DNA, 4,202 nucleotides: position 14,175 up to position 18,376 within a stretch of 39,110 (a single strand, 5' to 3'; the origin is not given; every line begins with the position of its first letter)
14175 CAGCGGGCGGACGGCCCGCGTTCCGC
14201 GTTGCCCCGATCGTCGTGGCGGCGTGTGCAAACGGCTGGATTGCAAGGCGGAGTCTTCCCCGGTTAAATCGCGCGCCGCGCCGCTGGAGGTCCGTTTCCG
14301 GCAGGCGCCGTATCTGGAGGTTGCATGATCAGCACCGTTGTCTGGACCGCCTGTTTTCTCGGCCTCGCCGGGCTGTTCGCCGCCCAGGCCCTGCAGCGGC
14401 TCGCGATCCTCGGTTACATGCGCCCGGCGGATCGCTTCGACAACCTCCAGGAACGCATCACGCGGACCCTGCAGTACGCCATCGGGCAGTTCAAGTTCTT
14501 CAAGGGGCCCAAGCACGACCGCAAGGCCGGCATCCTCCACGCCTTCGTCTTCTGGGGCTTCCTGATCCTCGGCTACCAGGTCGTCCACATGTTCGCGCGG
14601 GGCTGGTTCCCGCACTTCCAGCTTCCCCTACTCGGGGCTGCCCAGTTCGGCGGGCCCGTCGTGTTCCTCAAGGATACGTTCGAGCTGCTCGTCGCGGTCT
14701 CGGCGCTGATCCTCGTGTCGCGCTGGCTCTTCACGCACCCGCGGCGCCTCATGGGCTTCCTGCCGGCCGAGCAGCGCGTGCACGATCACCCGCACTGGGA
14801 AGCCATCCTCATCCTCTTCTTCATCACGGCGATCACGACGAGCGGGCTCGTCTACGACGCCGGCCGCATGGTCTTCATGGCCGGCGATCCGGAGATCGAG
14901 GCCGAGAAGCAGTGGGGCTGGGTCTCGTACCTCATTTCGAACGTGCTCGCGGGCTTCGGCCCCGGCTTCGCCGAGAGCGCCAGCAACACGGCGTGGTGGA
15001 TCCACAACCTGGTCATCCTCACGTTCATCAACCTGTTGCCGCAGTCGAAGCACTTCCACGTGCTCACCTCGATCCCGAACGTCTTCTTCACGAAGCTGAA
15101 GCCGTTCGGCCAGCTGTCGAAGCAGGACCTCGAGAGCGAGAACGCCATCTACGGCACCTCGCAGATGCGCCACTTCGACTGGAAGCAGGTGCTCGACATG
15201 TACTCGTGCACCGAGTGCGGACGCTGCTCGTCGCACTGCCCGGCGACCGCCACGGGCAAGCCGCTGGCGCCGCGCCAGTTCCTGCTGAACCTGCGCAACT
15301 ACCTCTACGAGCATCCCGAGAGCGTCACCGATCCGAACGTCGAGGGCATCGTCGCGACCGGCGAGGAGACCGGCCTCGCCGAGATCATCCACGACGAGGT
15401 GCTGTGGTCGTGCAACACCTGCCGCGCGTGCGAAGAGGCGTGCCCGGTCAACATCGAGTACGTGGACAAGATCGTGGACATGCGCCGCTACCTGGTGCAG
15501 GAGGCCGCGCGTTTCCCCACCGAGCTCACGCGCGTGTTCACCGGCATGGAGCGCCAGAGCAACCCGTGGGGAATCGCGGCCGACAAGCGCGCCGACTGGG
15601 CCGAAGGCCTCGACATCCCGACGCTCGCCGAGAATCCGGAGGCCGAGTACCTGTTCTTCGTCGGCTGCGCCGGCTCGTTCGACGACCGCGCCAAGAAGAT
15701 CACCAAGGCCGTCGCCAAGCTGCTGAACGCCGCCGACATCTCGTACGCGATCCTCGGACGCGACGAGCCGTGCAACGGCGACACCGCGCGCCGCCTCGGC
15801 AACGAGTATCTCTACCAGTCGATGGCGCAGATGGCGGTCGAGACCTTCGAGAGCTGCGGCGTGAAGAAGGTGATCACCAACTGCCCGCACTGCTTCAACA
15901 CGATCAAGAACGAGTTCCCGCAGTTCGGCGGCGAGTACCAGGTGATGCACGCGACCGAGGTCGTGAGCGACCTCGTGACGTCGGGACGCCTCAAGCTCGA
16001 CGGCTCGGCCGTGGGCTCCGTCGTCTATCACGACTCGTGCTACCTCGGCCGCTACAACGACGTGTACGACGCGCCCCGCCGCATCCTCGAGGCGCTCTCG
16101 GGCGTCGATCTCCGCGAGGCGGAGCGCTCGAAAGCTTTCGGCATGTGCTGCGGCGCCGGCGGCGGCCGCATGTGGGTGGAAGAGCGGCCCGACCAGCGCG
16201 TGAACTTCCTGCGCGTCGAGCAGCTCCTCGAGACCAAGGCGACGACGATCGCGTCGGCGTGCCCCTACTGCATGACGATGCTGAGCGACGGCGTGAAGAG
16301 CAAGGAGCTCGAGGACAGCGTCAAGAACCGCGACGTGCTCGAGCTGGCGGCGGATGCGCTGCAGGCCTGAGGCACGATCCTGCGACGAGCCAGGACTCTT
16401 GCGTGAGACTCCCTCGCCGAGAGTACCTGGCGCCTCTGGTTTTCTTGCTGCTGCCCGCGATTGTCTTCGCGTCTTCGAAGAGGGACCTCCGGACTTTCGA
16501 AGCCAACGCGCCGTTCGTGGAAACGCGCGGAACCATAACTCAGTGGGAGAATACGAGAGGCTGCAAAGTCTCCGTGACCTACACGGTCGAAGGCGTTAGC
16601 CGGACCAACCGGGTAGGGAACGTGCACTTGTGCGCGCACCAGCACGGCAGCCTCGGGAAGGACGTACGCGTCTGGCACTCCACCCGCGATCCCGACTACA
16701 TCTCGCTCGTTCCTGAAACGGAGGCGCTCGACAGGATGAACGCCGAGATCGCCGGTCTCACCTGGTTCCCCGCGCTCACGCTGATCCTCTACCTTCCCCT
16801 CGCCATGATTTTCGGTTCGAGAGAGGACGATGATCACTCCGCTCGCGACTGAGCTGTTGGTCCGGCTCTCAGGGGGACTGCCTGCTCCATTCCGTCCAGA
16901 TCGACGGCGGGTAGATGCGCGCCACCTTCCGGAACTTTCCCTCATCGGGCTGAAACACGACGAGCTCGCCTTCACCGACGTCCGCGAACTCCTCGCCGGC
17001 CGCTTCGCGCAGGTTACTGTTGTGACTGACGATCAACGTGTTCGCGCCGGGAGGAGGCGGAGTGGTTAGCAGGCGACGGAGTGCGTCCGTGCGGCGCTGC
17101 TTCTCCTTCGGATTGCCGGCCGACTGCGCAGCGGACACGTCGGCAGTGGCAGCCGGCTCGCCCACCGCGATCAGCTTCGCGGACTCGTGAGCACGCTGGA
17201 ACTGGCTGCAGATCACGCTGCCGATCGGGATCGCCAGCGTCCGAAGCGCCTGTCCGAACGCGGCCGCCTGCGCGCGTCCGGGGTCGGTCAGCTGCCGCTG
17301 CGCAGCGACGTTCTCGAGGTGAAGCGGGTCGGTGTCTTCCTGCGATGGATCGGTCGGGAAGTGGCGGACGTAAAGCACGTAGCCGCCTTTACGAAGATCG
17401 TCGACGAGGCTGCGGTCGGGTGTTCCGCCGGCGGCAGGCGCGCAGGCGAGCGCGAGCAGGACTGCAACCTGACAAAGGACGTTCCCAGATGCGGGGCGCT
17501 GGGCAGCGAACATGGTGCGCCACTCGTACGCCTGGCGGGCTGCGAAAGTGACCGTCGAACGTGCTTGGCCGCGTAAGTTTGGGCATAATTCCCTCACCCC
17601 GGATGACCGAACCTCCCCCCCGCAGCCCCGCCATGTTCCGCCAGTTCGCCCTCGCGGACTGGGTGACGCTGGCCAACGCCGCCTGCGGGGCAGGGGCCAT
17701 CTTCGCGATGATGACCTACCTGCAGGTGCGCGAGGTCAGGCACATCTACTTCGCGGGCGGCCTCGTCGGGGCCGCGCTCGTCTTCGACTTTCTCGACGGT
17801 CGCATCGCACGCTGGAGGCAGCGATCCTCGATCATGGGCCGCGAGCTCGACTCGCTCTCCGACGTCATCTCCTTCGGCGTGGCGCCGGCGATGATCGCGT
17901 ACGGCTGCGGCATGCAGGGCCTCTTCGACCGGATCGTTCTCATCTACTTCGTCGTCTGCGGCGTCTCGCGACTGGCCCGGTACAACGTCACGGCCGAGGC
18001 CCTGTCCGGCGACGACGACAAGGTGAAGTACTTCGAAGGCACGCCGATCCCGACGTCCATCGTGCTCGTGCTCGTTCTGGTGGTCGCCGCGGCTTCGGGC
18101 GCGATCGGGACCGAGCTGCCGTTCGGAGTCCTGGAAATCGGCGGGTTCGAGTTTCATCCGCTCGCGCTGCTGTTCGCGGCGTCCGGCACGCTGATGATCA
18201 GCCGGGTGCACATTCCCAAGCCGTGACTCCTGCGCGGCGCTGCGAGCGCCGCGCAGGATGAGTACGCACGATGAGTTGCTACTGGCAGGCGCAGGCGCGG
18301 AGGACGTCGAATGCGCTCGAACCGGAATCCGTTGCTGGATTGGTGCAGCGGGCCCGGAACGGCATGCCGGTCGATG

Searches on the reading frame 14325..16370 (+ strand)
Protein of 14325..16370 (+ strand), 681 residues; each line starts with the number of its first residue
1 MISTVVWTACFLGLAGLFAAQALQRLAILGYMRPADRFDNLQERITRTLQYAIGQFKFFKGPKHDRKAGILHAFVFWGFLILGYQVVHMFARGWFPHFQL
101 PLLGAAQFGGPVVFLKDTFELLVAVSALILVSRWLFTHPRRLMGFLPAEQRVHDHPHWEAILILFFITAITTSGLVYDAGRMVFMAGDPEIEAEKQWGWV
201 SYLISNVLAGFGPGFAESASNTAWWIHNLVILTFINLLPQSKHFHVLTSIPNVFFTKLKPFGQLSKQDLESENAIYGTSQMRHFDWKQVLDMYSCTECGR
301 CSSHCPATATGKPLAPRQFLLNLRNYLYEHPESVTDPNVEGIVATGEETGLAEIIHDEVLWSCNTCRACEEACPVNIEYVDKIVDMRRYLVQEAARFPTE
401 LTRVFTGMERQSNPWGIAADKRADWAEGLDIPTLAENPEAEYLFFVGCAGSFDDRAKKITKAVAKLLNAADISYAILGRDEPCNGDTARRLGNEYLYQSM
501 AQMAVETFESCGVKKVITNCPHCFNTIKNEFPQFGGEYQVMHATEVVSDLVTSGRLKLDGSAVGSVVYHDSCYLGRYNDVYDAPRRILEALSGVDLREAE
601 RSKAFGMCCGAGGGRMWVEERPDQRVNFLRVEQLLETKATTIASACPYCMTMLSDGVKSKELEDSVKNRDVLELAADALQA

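Call 20: search_protein_families(library=pfam, proteins=[window:14325-16370:+], max_evalue=0.001)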
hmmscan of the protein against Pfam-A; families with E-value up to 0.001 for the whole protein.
window:14325-16370:+ (681 aa): 7 families
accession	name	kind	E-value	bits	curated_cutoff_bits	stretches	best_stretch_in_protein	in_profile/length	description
PF02754.22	CCG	-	8e-32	109.6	20.6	2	566-653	1-84/85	Cysteine-rich domain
PF13183.11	Fer4_8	-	8e-10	39.6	27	1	292-377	2-68/68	4Fe-4S dicluster domain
PF13187.11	Fer4_9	-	6.5e-09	36.1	27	1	295-376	2-50/52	4Fe-4S dicluster domain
PF13237.11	Fer4_10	-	8.5e-09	35.7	25.5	1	290-374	4-53/53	4Fe-4S dicluster domain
PF12797.12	Fer4_2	-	2e-05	24.7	24.5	1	286-307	1-22/22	4Fe-4S binding domain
PF12838.12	Fer4_7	-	2.9e-05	24.9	27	0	362-377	37-52/52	4Fe-4S dicluster domain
PF13534.11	Fer4_17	-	7.9e-05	23.6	22.2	0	289-307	40-58/61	4Fe-4S dicluster domain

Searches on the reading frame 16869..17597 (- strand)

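Call 61: search_protein_families(library=pfam, proteins=[window:16869-17597:-], max_evalue=0.0001)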
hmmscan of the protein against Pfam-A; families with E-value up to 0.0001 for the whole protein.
window:16869-17597:- (242 aa): 1 family
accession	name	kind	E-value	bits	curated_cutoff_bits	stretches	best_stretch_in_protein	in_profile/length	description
PF00300.27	His_Phos_1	-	3.2e-07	30.6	21.7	1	102-145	24-65/194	Histidine phosphatase superfamily (branch 1)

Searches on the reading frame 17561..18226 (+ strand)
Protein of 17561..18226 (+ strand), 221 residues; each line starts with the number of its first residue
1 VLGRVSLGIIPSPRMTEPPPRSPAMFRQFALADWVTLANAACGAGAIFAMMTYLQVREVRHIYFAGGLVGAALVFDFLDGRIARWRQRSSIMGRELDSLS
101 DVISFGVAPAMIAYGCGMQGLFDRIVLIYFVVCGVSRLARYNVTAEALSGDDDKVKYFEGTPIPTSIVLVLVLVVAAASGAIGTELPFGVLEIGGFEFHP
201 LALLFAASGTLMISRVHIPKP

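Call 20: search_protein_families(library=pfam, proteins=[window:17561-18226:+], max_evalue=0.001)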
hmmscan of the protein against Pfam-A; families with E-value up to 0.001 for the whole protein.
window:17561-18226:+ (221 aa): 1 family
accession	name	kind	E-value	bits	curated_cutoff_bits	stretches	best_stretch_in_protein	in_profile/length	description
PF01066.26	CDP-OH_P_transf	-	4.7e-23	82.7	22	1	30-178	2-136/152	CDP-alcohol phosphatidyltransferase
